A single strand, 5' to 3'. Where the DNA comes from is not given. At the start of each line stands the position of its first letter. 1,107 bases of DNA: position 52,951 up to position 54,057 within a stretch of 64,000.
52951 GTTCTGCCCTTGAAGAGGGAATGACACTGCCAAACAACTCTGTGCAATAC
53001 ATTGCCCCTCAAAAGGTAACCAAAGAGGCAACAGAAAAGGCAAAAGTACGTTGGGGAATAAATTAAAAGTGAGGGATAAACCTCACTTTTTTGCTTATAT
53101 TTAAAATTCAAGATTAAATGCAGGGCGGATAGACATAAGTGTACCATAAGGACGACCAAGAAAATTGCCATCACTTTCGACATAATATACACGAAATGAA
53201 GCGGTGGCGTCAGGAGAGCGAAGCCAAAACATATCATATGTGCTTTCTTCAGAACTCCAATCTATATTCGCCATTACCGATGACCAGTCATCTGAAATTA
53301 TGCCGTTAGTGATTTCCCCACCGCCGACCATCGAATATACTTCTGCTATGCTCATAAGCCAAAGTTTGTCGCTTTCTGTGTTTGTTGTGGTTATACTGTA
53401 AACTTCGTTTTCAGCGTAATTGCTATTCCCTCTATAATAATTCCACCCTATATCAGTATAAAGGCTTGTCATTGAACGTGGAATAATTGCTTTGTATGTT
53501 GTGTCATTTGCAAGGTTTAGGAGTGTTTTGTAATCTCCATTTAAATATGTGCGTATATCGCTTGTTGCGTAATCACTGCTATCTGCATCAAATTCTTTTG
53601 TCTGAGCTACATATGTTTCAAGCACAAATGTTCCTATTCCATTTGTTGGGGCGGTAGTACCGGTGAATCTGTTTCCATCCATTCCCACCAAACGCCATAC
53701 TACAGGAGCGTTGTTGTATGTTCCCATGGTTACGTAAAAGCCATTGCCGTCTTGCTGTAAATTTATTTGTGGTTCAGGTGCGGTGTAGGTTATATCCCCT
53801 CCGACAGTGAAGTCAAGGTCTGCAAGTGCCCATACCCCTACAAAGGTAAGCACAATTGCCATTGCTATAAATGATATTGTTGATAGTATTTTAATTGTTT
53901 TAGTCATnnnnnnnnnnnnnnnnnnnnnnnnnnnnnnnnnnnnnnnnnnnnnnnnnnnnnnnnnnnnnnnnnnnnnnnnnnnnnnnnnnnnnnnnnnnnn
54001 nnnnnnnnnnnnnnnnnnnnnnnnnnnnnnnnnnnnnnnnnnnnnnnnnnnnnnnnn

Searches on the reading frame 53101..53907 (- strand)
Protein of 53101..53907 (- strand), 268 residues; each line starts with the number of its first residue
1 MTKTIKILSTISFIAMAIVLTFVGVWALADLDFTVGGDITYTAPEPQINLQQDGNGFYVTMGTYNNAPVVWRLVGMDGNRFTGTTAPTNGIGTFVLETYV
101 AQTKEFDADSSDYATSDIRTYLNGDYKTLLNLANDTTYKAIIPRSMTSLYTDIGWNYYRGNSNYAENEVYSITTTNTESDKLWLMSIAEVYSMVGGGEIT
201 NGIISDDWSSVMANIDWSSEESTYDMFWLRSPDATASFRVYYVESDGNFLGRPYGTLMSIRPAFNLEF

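Call 5: search_protein_families(library=pfam, proteins=[window:53101-53907:-], max_evalue=0.01)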
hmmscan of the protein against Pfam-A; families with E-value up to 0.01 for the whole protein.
window:53101-53907:- (268 aa): 1 family
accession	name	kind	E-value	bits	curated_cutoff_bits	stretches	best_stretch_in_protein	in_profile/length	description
PF19789.6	DUF6273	-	5.5e-12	46.3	23.5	1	93-267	4-171/172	Domain of unknown function (DUF6273)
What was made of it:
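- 53101..53907 (-): 268-aa membrane-anchored or secreted DUF6273 protein. Residues 1-47 are the family's conserved N-terminal module. Pfam PF19789 (call 5).
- On DUF6273 (PF19789) proteins: 46.3 bits against a cut-off of 23.5, covering residues 93-267 (call 5).
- Checked: 53101-53907(-) encodes a 268-aa DUF6273 protein (Pfam PF19789, 46 bits against a cut-off of 23.5, call 5).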

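Call 8: find_encoding_contigs(protein=window:53101-53907:-, flank=3000, max_places=10)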
Protein window:53101-53907:- (268 aa): 5 contigs read that carry it; 2 places shown.
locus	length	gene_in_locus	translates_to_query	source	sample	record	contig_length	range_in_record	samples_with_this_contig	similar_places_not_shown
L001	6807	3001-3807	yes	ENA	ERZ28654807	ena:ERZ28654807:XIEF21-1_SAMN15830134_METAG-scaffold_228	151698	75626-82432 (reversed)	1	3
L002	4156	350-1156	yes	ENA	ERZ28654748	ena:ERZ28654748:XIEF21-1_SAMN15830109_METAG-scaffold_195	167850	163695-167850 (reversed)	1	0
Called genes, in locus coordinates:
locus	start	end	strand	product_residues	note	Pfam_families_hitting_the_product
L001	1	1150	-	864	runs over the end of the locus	PF08282:Hydrolase_3 (faint), PF00122:E1-E2_ATPase, PF00702:Hydrolase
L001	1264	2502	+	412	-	PF01743:PolyA_pol, PF12627:PolyA_pol_RNAbd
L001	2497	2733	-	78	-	-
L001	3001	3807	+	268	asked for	PF19789:DUF6273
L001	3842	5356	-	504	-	PF04294:VanW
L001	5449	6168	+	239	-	PF09335:VTT_dom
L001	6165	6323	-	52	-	PF01476:LysM, PF23473:LysM3_LYK4_5 (weak)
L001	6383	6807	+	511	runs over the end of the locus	PF01554:MatE, PF01943:Polysacc_synt, PF13440:Polysacc_synt_3 (faint), PF03023:MurJ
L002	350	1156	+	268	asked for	PF19789:DUF6273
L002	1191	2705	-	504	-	PF04294:VanW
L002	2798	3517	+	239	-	PF09335:VTT_dom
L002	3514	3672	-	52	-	PF01476:LysM, PF23473:LysM3_LYK4_5 (weak)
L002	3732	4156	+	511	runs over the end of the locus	PF01554:MatE, PF01943:Polysacc_synt, PF13440:Polysacc_synt_3 (faint), PF03023:MurJ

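Call 11: find_homologous_proteins(query=window:53101-53907:-, max_evalue=0.00001)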
Query window:53101-53907:- (268 aa): 67 proteins with E <= 0.00001 among 410 candidates.
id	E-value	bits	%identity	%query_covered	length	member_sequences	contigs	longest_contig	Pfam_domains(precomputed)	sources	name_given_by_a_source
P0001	1.2e-168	578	98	100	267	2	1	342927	PF19789.7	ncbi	-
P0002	6.4e-100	352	64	98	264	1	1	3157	PF19789.7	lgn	-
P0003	4.8e-99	349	64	100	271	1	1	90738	PF19789.7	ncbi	-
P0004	8.1e-98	345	63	100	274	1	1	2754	PF19789.7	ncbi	-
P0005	1.8e-97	344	63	100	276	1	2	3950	PF19789.7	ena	-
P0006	1.7e-91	325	58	98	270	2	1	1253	PF19789.7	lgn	-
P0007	9.1e-90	319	63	94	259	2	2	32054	PF19789.7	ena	-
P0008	6.2e-87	310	58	100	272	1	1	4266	PF19789.7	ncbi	-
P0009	5.3e-83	297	55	100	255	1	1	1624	PF19789.7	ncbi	-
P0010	4.3e-82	294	56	100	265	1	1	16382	PF19789.7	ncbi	-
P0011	3.6e-76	274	58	85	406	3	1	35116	PF19789.7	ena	-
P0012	4.4e-76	274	53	99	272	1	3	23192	PF19789.7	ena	-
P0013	7.4e-75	270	53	96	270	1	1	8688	PF19789.7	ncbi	-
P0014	2.2e-74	269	55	100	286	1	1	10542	PF19789.7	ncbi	-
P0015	4.6e-74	267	53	100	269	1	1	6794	PF19789.7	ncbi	-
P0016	6.0e-72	261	50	100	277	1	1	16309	PF19789.7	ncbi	-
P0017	5.4e-69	251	51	100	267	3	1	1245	PF19789.7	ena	-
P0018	8.7e-68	247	53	85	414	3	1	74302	PF19789.7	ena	-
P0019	9.8e-68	247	53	83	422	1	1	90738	PF19789.7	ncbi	-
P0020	2.7e-66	242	48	100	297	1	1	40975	PF19789.7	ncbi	-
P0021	2.0e-65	239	51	94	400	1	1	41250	PF19789.7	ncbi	-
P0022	2.1e-65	239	48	100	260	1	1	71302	PF19789.7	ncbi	-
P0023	2.2e-63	232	54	83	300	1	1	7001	PF19789.7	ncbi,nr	ncbi:MAG: hypothetical protein J6C53_03165, partial [Clostridia bacterium]|nr:hypothetical protein [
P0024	2.4e-60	223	46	100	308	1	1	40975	PF19789.7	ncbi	-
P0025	2.9e-60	222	46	100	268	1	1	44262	PF19789.7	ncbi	-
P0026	3.8e-59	219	50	84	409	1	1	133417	PF19789.7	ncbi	-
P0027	4.6e-59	218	47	100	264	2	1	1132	PF19789.7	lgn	-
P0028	6.9e-59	218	45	99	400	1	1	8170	PF19789.7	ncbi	-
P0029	2.4e-58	216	45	100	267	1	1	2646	PF19789.7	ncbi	-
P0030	9.6e-58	214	43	100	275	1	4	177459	PF19789.7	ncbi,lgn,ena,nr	ncbi:MAG: hypothetical protein J6C53_03935 [Clostridia bacterium]|nr:hypothetical protein [Clostridi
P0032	7.2e-57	211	47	84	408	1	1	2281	PF19789.7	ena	-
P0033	3.0e-55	206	45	88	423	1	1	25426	PF19789.7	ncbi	-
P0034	3.7e-55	205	44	100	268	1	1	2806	PF19789.7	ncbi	-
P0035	1.2e-54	204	44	98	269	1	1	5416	PF19789.7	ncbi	-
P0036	4.5e-53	199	48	82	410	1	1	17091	PF19789.7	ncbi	-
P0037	2.0e-52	197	44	100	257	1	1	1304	PF19789.7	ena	-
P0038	1.0e-51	194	46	85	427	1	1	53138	PF19789.7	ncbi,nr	ncbi:MAG: hypothetical protein J6C53_00935 [Clostridia bacterium]|nr:hypothetical protein [Clostridi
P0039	3.7e-51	192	44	86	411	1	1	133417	PF19789.7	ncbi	-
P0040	5.4e-50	189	48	82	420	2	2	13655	PF19789.7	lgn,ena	-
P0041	1.2e-49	187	41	100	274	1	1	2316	PF19789.7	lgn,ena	-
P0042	2.3e-49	187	40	99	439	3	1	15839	PF19789.7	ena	-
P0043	2.4e-49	186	42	100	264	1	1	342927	PF19789.7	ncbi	-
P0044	2.3e-48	183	42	97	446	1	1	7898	PF19789.7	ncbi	-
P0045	2.0e-46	177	41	99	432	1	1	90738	PF19789.7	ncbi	-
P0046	1.6e-45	174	42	99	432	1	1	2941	PF19789.7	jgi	jgi:hypothetical protein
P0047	3.0e-43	166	45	85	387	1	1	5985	PF19789.7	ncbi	-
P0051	7.8e-35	139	39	83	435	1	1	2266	PF19789.7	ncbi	-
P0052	3.9e-34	137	38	99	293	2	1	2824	PF19789.7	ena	-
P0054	1.3e-25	109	43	57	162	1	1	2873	PF19789.7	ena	-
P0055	3.6e-17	81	95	16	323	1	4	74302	PF13306.13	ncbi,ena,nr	ncbi:MAG: leucine-rich repeat domain-containing protein [Clostridia bacterium]|nr:leucine-rich repea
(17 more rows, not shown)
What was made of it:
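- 53101..53907 (-): The N-terminus is 85-95% identical to those of LRR_5 proteins (call 11).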

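Call 13: find_encoding_contigs(protein=P0001, flank=3000, max_places=10)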
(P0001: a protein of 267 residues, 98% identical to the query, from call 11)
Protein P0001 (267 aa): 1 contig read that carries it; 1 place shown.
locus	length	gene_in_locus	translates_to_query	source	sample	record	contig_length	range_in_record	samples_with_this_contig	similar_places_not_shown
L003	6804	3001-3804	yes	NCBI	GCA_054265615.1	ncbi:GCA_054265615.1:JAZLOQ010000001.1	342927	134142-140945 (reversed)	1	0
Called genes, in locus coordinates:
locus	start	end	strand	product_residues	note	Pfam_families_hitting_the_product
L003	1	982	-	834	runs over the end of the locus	PF08282:Hydrolase_3 (faint), PF00122:E1-E2_ATPase, PF00702:Hydrolase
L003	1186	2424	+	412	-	PF01743:PolyA_pol, PF12627:PolyA_pol_RNAbd (weak)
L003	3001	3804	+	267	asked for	PF19789:DUF6273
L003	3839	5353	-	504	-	PF04294:VanW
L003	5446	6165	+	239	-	PF09335:VTT_dom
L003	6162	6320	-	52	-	PF01476:LysM, PF23473:LysM3_LYK4_5 (weak)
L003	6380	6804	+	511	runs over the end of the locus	PF01554:MatE, PF01943:Polysacc_synt, PF13440:Polysacc_synt_3 (faint), PF03023:MurJ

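Call 14: find_encoding_contigs(protein=P0055, flank=3000, max_places=10)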
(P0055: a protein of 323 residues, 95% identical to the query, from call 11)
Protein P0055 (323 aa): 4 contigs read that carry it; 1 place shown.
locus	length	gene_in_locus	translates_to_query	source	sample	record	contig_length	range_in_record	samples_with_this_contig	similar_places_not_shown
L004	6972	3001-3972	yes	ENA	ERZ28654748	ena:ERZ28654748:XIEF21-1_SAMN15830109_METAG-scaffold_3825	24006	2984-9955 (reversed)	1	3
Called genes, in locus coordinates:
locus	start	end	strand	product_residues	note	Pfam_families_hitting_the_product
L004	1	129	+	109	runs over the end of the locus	-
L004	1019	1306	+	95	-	PF01250:Ribosomal_S6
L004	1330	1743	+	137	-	PF00436:SSB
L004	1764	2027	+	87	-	PF01084:Ribosomal_S18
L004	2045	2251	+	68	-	PF01197:Ribosomal_L31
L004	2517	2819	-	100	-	PF01381:HTH_3, PF13560:HTH_31 (faint)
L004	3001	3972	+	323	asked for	PF13306:LRR_5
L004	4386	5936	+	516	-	PF09479:Flg_new (faint)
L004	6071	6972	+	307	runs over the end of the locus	-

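Call 19: find_related_loci(query=A1, collection=genome_contigs, flank=2500)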
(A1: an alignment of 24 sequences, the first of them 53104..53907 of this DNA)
Query A1 (268 aa) in genome_contigs; peptide patterns used: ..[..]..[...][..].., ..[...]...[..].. (x = any residue, [..] = any of these).
153 stretches matched a pattern; 7 encode a relative of the query (tblastn E <= 1e-3); 7 distinct loci.
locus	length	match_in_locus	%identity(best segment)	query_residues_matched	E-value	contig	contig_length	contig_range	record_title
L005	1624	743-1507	55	1-268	9e-98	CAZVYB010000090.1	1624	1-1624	MAG TPA_asm: uncultured Lachnospiraceae bacterium isolate SRP315200_co2_729 genome assembly, contig: NODE_181503_length_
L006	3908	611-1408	53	1-268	6e-81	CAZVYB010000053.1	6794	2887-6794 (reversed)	MAG TPA_asm: uncultured Lachnospiraceae bacterium isolate SRP315200_co2_729 genome assembly, contig: NODE_19171_length_6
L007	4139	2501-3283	44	6-268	2e-62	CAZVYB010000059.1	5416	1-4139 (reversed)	MAG TPA_asm: uncultured Lachnospiraceae bacterium isolate SRP315200_co2_729 genome assembly, contig: NODE_27817_length_5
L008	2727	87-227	74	1-47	4e-18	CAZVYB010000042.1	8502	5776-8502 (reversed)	MAG TPA_asm: uncultured Lachnospiraceae bacterium isolate SRP315200_co2_729 genome assembly, contig: NODE_13028_length_8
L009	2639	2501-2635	80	1-45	3e-18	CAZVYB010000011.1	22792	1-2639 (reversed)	MAG TPA_asm: uncultured Lachnospiraceae bacterium isolate SRP315200_co2_729 genome assembly, contig: NODE_1858_length_22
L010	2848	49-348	45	1-85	1e-17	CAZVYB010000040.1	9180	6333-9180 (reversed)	MAG TPA_asm: uncultured Lachnospiraceae bacterium isolate SRP315200_co2_729 genome assembly, contig: NODE_11345_length_9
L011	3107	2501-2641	60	1-47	7e-15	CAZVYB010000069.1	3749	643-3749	MAG TPA_asm: uncultured Lachnospiraceae bacterium isolate SRP315200_co2_729 genome assembly, contig: NODE_50095_length_3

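Call 22: find_related_loci(query=A1, collection=metagenome_contigs, flank=1500)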
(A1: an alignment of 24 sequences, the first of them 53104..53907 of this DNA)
Query A1 (268 aa) in metagenome_contigs; peptide patterns used: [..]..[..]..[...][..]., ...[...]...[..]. (x = any residue, [..] = any of these).
108 stretches matched a pattern, but none encodes a relative of the query by tblastn (E <= 1e-3).
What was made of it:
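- Tried and rejected: A family-profile scan gave 0 confirmed hits (call 22).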

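Call 23: find_encoding_contigs(protein=P0043, flank=10000, max_places=10)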
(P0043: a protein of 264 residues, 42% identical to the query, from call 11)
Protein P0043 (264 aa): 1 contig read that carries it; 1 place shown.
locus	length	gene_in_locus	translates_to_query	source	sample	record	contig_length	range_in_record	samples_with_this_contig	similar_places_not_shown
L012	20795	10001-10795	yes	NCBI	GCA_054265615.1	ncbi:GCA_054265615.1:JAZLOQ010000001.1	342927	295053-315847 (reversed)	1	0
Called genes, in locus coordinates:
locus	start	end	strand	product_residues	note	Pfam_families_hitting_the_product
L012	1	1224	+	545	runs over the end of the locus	PF00749:tRNA-synt_1c, PF19269:Anticodon_2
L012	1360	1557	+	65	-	-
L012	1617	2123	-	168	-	PF07670:Gate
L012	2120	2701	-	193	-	PF07670:Gate (weak)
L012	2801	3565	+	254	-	PF01026:TatD_DNase, PF04909:Amidohydro_2 (weak)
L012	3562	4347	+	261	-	PF00398:RrnaAD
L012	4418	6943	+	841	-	-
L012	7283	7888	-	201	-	PF01741:MscL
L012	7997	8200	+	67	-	-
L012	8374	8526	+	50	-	-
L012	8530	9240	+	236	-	PF11967:RecO_N, PF02565:RecO_C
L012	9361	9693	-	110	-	PF12844:HTH_19, PF13560:HTH_31 (weak), PF01381:HTH_3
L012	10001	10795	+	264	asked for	PF19789:DUF6273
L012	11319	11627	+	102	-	PF00338:Ribosomal_S10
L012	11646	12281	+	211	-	PF00297:Ribosomal_L3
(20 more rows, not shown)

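Call 24: find_encoding_contigs(protein=P0003, flank=10000, max_places=10)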
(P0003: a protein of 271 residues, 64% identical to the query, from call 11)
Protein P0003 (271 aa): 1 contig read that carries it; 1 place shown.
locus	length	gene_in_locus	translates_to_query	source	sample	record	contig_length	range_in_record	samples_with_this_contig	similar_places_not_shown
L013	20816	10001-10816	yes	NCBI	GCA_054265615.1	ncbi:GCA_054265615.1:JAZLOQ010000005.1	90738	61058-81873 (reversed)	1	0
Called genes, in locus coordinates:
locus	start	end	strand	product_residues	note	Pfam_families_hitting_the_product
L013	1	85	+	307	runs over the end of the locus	PF01207:Dus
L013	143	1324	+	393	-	PF00162:PGK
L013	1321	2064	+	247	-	PF00121:TIM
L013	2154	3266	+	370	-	PF05496:RuvB_N (faint), PF13177:DNA_pol3_delta2, PF00004:AAA, PF07728:AAA_5 (faint), PF13401:AAA_22 (faint), PF22608:DNAX_ATPase_lid, PF12169:DNA_pol3_gamma3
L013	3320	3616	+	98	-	-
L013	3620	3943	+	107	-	PF02575:YbaB_DNA_bd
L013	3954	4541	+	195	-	PF21176:RecR_HhH, PF02132:RecR_ZnF, PF01751:Toprim, PF13662:Toprim_4, PF21175:RecR_C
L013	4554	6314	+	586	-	PF03485:Arg_tRNA_synt_N, PF00750:tRNA-synt_1d, PF05746:DALR_1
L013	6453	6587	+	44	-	-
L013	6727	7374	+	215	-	-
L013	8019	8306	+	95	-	PF01250:Ribosomal_S6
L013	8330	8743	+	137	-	PF00436:SSB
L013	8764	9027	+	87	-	PF01084:Ribosomal_S18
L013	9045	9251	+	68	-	PF01197:Ribosomal_L31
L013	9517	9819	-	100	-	PF01381:HTH_3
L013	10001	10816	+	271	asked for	PF19789:DUF6273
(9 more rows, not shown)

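Call 25: find_encoding_contigs(protein=P0020, flank=10000, max_places=10)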
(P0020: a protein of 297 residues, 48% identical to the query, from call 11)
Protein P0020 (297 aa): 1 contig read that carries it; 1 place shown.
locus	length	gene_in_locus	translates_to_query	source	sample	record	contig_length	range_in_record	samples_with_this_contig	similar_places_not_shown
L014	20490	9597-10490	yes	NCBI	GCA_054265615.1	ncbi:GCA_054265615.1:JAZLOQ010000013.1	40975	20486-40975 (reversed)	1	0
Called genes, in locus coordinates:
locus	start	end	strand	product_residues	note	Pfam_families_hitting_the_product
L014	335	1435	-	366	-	PF00712:DNA_pol3_beta, PF02767:DNA_pol3_beta_2, PF02768:DNA_pol3_beta_3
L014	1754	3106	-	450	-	PF11638:DnaA_N, PF00308:Bac_DnaA, PF01695:IstB_IS21 (weak), PF00004:AAA (weak), PF08299:Bac_DnaA_C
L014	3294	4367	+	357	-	PF02463:SMC_N, PF13175:AAA_15, PF13476:AAA_23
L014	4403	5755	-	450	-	PF10396:TrmE_N, PF00350:Dynamin_N (faint), PF12631:MnmE_helical, PF00009:GTP_EFTU (weak), PF00071:Ras (weak), PF01926:MMR_HSR1, PF02421:FeoB_N, PF04548:AIG1, +1 more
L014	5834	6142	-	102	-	-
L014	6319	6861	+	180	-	PF02915:Rubrerythrin, PF21349:RUBY_RBDX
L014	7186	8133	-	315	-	PF02195:ParB_N, PF17762:HTH_ParB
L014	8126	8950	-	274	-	PF00142:Fer4_NifH, PF01656:CbiA, PF02374:ArsA_ATPase (weak), PF06564:CBP_BcsQ, PF09140:MipZ (weak), PF10609:ParA, PF13614:AAA_31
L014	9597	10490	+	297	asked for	PF19789:DUF6273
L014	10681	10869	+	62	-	-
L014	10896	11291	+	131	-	PF00692:dUTPase (faint)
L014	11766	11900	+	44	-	PF00468:Ribosomal_L34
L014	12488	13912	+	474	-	PF02096:60KD_IMP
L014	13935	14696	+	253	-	PF14804:Jag_N, PF13083:KH_KhpA-B (weak), PF01424:R3H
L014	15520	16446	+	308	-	PF19789:DUF6273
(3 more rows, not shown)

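Call 36: find_encoding_contigs(protein=P0026, flank=10000, max_places=10)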
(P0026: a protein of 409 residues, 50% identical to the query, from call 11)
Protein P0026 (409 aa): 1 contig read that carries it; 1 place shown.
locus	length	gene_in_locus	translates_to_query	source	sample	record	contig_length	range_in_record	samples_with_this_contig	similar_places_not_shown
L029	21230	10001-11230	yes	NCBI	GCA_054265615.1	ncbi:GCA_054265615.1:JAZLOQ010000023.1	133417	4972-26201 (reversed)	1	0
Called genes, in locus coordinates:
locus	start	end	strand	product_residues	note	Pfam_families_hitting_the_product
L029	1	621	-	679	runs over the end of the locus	-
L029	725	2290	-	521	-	-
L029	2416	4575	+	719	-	PF13567:DUF4131, PF03772:Competence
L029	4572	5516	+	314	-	PF06144:DNA_pol3_delta, PF21694:DNA_pol3_delta_C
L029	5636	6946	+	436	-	PF00009:GTP_EFTU, PF01926:MMR_HSR1, PF02421:FeoB_N, PF04548:AIG1 (weak), PF00009:GTP_EFTU, PF01926:MMR_HSR1, PF02421:FeoB_N, PF14714:KH_dom-like, +5 more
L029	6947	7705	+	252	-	PF02660:G3P_acyltransf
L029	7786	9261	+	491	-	PF09547:SpoIVA_ATPase, PF20438:SpoIVA_middle, PF20439:SpoIVA_C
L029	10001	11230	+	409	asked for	PF19789:DUF6273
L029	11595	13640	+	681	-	PF00884:Sulfatase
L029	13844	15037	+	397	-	PF02536:mTERF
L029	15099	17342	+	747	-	PF00580:UvrD-helicase, PF01443:Viral_helicase1 (faint), PF13245:AAA_19, PF13604:AAA_30 (faint), PF13538:UvrD_C_2 (faint), PF13361:UvrD_C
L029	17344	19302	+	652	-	PF22745:Nlig-Ia, PF01653:DNA_ligase_aden, PF03120:OB_DNA_ligase, PF03119:DNA_ligase_ZBD (faint), PF12826:HHH_2, PF14520:HHH_5, PF00533:BRCT, PF12738:PTCB-BRCT (weak)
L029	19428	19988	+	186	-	-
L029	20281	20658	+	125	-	PF00164:Ribosom_S12_S23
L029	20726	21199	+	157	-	PF00177:Ribosomal_S7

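Call 39: find_encoding_contigs(protein=P0012, flank=6000, max_places=10)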
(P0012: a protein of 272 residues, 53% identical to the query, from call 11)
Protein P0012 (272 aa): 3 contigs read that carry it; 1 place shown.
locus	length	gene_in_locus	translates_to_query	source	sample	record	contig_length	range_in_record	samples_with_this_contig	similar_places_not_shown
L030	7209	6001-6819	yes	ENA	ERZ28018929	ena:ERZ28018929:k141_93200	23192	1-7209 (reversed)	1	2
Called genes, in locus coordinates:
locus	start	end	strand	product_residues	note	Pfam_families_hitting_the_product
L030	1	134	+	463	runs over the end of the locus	PF13102:Phage_int_SAM_5 (faint), PF14659:Phage_int_SAM_3, PF00589:Phage_integrase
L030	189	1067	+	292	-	PF01972:SDH_protease, PF25145:NfeD1b_N (faint)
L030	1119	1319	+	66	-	-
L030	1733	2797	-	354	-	PF02661:Fic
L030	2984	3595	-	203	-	-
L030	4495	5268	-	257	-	PF19789:DUF6273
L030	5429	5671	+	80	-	PF13443:HTH_26, PF01381:HTH_3 (weak)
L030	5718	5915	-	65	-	PF13560:HTH_31 (weak), PF12844:HTH_19, PF01381:HTH_3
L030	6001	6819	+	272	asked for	PF19789:DUF6273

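Call 40: find_encoding_contigs(protein=P0030, flank=6000, max_places=10)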
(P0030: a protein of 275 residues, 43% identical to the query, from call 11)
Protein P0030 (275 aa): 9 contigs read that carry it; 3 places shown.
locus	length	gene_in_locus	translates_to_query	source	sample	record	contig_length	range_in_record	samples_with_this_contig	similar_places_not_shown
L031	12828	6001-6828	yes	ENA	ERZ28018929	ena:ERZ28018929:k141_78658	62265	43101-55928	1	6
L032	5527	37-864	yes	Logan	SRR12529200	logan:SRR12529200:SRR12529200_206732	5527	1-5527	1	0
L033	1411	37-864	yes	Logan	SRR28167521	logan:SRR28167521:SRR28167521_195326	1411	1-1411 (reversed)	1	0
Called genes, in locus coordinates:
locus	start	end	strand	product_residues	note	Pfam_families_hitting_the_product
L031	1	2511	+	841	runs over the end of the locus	-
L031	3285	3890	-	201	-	PF01741:MscL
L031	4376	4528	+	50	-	-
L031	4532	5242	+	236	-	PF11967:RecO_N, PF02565:RecO_C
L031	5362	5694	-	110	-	PF12844:HTH_19, PF13560:HTH_31 (weak), PF01381:HTH_3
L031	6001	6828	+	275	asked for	PF19789:DUF6273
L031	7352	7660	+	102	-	PF00338:Ribosomal_S10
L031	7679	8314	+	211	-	PF00297:Ribosomal_L3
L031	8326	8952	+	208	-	PF00573:Ribosomal_L4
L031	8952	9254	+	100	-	PF00276:Ribosomal_L23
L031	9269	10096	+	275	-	PF00181:Ribosomal_L2_N, PF03947:Ribosomal_L2_C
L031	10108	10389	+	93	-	PF00203:Ribosomal_S19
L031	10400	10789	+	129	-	PF00237:Ribosomal_L22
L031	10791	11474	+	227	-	PF07650:KH_2, PF00189:Ribosomal_S3_C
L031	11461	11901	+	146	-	PF00252:Ribosomal_L16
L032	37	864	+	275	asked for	PF19789:DUF6273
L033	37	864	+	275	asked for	PF19789:DUF6273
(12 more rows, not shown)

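Call 52: find_encoding_contigs(protein=P0007, flank=10000, max_places=10)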
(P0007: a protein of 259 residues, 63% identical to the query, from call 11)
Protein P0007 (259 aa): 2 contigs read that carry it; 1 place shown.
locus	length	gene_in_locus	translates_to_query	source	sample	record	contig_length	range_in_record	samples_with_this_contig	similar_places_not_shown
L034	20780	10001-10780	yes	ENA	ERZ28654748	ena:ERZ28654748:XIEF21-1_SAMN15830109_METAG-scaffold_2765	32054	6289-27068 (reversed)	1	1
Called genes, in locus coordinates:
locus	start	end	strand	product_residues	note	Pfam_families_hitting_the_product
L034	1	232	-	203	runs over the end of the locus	PF00692:dUTPase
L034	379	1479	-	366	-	PF00712:DNA_pol3_beta, PF02767:DNA_pol3_beta_2, PF02768:DNA_pol3_beta_3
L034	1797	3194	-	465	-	PF11638:DnaA_N, PF00308:Bac_DnaA, PF01695:IstB_IS21 (weak), PF00004:AAA (weak), PF08299:Bac_DnaA_C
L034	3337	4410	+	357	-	PF02463:SMC_N, PF13175:AAA_15, PF13476:AAA_23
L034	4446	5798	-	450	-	PF10396:TrmE_N, PF00350:Dynamin_N (faint), PF12631:MnmE_helical, PF00009:GTP_EFTU (weak), PF00071:Ras (faint), PF01926:MMR_HSR1, PF02421:FeoB_N, PF04548:AIG1, +1 more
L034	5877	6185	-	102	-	-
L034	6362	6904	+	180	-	PF02915:Rubrerythrin, PF21349:RUBY_RBDX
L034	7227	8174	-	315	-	PF02195:ParB_N, PF17762:HTH_ParB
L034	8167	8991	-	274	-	PF00142:Fer4_NifH, PF01656:CbiA, PF02374:ArsA_ATPase (weak), PF06564:CBP_BcsQ, PF09140:MipZ (weak), PF10609:ParA, PF13614:AAA_31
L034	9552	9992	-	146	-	-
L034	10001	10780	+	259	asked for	PF19789:DUF6273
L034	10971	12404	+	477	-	PF00587:tRNA-synt_2b, PF03129:HGTP_anticodon, PF09180:ProRS-C_1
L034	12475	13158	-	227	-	-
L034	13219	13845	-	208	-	PF13475:DUF4116 (weak)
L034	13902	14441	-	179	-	PF04892:VanZ-LLP1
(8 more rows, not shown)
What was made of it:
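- On MerR-type activated promoter: The neighbours are cca, vanW, parA/parB and jag (calls 8, 25, 52).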

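Call 56: search_protein_families(library=ncbifam, proteins=[window:53101-53907:-, P0055, P0020], max_evalue=0.1)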
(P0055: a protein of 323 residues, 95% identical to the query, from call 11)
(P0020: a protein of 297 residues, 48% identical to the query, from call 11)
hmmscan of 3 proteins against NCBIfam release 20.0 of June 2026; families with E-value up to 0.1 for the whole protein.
window:53101-53907:- (268 aa): 1 family
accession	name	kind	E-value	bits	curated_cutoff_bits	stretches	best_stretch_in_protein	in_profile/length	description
NF047393.1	TransRegTbspHalo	equivalog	0.054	13.1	300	1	163-235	75-148/270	transcriptional regulator TbsP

P0055 (323 aa): 2 families
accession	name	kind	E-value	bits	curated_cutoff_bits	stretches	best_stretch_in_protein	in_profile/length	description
NF047961.1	adhesin_HupY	equivalog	1.4e-08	33.4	1250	2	180-256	463-534/978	leucine-rich repeat adhesin HupY/LrrG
NF045861.1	glide_Gli349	exception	7.8e-05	19.5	1750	1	170-211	2701-2742/3169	gliding machinery surface structure protein Gli349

P0020 (297 aa): 0 families
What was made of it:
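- On Homopolymer-in-spacer phase-variable promoter (porA / vlp type): The family shares its N-terminus with LRR_5 adhesin-like proteins (calls 11, 56).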

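Call 57: search_solved_structures(query=A1, max_evalue=1)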
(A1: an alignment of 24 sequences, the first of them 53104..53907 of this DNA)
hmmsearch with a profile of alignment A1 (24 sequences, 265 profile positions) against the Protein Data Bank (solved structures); distinct sequences matched with E-value up to 1: 6.
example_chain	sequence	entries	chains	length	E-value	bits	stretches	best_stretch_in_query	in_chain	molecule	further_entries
9qa6_A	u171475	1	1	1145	4e-05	26.6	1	56-264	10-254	IgA protease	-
2kfk_B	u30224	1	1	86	0.031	17.1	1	11-82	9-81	Cell division control protein 24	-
2kfj_A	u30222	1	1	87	0.032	17.1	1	11-82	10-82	Cell division control protein 24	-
3mhb_A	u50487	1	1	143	0.51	13.2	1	63-130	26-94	Thermonuclease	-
1tqo_A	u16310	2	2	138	0.92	12.3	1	63-131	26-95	Thermonuclease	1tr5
5kix_A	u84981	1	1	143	0.97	12.2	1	63-131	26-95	Thermonuclease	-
